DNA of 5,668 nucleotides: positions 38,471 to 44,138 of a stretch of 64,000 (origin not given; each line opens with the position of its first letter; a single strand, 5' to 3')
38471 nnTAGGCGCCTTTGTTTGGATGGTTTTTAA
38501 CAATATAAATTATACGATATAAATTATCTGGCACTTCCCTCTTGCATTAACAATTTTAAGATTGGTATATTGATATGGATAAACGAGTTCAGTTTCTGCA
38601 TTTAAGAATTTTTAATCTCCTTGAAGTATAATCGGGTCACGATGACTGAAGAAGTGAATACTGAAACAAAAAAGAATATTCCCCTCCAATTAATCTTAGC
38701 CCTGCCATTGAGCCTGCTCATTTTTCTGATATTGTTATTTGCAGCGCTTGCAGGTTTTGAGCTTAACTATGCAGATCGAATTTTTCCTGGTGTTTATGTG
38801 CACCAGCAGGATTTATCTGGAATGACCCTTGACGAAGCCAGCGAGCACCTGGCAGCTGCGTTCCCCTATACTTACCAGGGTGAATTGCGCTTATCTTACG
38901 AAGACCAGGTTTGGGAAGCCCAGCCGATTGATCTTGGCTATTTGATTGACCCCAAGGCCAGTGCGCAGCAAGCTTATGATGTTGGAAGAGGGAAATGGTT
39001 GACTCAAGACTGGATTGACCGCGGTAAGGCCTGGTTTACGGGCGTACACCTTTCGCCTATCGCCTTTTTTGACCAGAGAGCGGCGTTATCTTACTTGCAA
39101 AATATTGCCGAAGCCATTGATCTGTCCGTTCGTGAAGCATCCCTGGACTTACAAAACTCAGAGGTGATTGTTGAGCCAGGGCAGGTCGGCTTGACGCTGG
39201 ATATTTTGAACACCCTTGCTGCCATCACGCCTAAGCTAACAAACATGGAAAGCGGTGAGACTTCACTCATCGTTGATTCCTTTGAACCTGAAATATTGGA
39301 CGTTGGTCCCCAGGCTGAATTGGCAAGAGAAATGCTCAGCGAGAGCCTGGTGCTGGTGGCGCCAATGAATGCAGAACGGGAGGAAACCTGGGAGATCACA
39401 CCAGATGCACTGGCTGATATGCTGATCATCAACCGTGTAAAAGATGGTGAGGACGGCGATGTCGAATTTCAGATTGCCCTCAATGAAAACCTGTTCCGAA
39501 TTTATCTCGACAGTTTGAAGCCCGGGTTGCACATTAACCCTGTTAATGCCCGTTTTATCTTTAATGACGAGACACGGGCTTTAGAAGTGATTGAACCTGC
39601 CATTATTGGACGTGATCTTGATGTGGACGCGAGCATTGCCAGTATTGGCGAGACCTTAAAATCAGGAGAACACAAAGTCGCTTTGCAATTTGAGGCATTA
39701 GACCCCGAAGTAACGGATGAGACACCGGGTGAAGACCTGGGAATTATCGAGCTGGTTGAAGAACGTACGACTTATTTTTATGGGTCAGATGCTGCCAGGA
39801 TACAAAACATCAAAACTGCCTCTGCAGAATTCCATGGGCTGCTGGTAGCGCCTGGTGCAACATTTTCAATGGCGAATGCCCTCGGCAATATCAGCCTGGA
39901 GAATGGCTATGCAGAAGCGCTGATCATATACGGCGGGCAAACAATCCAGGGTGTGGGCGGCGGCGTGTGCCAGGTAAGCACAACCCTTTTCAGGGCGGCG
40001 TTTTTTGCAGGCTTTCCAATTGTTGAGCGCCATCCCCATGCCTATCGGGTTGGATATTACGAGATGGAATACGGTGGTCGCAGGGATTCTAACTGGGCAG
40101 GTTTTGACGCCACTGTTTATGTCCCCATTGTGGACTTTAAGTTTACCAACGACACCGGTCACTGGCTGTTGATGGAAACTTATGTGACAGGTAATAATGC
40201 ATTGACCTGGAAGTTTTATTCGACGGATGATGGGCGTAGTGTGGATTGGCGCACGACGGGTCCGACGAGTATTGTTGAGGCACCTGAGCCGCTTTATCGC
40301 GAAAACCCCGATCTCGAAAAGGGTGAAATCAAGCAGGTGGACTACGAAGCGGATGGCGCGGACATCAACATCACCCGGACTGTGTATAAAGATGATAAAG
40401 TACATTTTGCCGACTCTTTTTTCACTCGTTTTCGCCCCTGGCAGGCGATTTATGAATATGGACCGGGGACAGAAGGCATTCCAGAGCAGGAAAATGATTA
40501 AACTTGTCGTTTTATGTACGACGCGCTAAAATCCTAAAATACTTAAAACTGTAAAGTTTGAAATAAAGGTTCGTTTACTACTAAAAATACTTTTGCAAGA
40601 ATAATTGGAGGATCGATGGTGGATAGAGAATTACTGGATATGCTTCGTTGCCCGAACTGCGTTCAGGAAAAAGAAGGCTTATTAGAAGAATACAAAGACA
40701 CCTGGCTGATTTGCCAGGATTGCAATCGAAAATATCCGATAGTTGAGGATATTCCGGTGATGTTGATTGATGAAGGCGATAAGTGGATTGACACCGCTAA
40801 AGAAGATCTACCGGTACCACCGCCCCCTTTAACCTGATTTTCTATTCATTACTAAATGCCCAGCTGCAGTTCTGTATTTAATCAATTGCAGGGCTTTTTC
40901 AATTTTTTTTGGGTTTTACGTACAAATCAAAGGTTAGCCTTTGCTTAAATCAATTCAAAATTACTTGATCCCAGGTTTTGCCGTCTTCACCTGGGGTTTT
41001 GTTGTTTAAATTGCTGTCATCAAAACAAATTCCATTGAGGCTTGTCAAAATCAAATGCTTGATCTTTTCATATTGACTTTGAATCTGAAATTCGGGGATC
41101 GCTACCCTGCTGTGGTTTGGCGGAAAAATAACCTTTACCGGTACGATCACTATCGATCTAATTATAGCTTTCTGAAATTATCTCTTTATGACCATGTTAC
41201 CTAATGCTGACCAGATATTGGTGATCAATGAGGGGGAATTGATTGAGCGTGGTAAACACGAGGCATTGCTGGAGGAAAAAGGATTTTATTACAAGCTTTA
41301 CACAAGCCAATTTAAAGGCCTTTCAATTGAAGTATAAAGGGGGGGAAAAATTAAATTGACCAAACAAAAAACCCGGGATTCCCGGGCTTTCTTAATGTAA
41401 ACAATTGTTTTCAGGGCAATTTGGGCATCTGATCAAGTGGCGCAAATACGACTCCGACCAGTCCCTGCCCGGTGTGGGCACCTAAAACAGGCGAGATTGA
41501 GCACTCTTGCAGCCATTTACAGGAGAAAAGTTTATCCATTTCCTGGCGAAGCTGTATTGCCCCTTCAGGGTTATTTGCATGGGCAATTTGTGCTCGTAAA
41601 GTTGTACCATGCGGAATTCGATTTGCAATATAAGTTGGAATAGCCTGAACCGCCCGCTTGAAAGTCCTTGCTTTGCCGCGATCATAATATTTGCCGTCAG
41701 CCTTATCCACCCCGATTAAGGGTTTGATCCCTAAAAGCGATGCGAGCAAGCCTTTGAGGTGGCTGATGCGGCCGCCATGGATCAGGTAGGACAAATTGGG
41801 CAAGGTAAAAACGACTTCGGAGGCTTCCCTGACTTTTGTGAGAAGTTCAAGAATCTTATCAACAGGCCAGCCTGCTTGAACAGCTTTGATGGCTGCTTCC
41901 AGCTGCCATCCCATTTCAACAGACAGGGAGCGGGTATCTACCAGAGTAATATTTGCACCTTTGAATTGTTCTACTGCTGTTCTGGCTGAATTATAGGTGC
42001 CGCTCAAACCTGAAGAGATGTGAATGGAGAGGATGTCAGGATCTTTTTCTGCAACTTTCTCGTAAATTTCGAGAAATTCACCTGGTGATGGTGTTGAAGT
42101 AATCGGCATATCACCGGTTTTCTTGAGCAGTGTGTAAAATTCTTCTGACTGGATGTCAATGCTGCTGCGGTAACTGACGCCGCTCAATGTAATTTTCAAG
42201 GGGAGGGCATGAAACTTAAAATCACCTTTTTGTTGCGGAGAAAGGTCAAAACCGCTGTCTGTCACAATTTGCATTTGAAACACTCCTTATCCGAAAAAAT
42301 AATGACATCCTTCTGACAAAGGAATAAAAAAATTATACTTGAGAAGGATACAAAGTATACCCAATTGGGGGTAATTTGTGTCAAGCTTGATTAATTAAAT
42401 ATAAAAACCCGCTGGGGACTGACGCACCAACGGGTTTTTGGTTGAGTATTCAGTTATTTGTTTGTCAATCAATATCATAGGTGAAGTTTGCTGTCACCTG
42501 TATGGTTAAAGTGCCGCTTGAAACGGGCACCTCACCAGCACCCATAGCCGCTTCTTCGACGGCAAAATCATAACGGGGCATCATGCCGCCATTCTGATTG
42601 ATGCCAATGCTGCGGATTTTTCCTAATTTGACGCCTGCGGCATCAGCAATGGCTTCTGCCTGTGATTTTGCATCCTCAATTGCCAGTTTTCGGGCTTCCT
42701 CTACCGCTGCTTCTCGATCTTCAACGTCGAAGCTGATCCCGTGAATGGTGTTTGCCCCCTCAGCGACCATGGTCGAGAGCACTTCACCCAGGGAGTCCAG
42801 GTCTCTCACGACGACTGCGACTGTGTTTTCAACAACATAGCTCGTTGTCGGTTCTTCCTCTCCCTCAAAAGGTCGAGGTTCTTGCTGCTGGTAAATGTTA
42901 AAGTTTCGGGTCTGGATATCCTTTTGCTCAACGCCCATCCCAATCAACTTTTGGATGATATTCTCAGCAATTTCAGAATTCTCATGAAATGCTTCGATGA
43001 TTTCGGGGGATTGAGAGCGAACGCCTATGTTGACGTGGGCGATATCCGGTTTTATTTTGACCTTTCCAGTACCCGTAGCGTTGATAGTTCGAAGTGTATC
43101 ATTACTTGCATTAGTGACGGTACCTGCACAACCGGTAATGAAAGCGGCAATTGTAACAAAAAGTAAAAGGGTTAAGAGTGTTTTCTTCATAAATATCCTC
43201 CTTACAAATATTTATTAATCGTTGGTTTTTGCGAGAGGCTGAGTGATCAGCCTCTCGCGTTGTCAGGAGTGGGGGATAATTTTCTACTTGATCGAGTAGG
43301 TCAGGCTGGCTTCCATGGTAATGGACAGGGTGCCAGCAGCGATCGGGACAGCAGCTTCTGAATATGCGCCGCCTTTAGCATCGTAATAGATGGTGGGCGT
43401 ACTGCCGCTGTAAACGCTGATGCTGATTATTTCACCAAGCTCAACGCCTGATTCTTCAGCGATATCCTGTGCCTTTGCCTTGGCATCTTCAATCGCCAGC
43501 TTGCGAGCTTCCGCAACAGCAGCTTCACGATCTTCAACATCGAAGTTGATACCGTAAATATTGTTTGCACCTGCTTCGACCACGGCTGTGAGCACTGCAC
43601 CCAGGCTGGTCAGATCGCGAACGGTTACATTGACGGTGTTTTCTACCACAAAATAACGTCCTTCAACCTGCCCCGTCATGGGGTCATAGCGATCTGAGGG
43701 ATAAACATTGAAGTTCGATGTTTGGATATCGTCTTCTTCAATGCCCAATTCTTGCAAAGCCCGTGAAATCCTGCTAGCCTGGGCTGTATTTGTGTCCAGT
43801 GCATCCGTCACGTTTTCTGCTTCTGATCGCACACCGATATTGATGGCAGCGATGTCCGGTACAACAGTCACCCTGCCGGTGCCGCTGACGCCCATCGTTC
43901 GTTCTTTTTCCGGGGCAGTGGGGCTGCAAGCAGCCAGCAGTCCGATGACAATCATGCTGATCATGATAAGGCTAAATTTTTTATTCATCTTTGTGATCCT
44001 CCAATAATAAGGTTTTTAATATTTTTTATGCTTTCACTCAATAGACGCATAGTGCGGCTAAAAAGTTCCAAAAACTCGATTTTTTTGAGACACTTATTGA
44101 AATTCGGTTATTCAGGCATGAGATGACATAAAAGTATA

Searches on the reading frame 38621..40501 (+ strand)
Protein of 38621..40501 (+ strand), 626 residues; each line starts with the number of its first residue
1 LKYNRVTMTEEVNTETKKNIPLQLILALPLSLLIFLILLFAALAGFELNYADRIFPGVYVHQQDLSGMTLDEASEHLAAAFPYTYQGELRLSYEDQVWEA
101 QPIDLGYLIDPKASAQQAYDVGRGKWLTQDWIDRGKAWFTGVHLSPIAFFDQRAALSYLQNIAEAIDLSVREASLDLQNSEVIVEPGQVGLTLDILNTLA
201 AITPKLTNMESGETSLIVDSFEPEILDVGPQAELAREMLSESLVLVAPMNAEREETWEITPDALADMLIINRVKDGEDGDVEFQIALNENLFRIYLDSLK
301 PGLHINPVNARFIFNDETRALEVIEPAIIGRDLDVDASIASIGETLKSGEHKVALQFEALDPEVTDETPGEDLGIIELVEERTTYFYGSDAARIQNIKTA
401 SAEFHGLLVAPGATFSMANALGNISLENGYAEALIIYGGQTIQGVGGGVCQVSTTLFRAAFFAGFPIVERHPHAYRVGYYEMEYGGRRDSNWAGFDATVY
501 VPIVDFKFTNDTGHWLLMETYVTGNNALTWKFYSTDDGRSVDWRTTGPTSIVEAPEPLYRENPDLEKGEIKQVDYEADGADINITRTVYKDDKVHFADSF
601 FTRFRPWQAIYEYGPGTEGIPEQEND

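Call 24: search_protein_families(library=pfam, proteins=[window:38621-40501:+], max_evalue=0.00001)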
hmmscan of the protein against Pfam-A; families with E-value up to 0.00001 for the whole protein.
window:38621-40501:+ (626 aa): 2 families
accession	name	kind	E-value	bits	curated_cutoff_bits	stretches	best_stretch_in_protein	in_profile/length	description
PF04294.18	VanW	-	8.8e-40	135.6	27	1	393-532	2-129/130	VanW like protein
PF12229.13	PG_binding_4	-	6e-21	75.2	22.1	1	102-213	5-115/117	Putative peptidoglycan binding domain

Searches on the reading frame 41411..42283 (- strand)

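Call 24: search_protein_families(library=pfam, proteins=[window:41411-42283:-], max_evalue=0.00001)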
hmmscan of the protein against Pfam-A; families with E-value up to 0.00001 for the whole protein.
window:41411-42283:- (290 aa): 1 family
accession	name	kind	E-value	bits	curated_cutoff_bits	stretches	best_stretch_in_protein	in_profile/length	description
PF02645.21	DegV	-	1.7e-77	260.9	27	1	4-282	2-279/280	Uncharacterised protein, DegV family COG1307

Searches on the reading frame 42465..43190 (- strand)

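Call 24: search_protein_families(library=pfam, proteins=[window:42465-43190:-], max_evalue=0.00001)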
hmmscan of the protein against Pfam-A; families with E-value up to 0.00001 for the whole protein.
window:42465-43190:- (241 aa): 1 family
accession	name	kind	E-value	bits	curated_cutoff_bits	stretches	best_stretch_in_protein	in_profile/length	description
PF04402.19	SIMPL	-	1.8e-52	179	25.2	1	36-238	1-205/205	Protein of unknown function (DUF541)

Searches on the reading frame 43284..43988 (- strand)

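Call 24: search_protein_families(library=pfam, proteins=[window:43284-43988:-], max_evalue=0.00001)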
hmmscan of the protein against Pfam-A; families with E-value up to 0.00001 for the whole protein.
window:43284-43988:- (234 aa): 1 family
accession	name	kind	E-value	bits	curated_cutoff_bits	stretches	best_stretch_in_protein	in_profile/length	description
PF04402.19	SIMPL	-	1.7e-50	172.6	25.2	1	34-231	3-205/205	Protein of unknown function (DUF541)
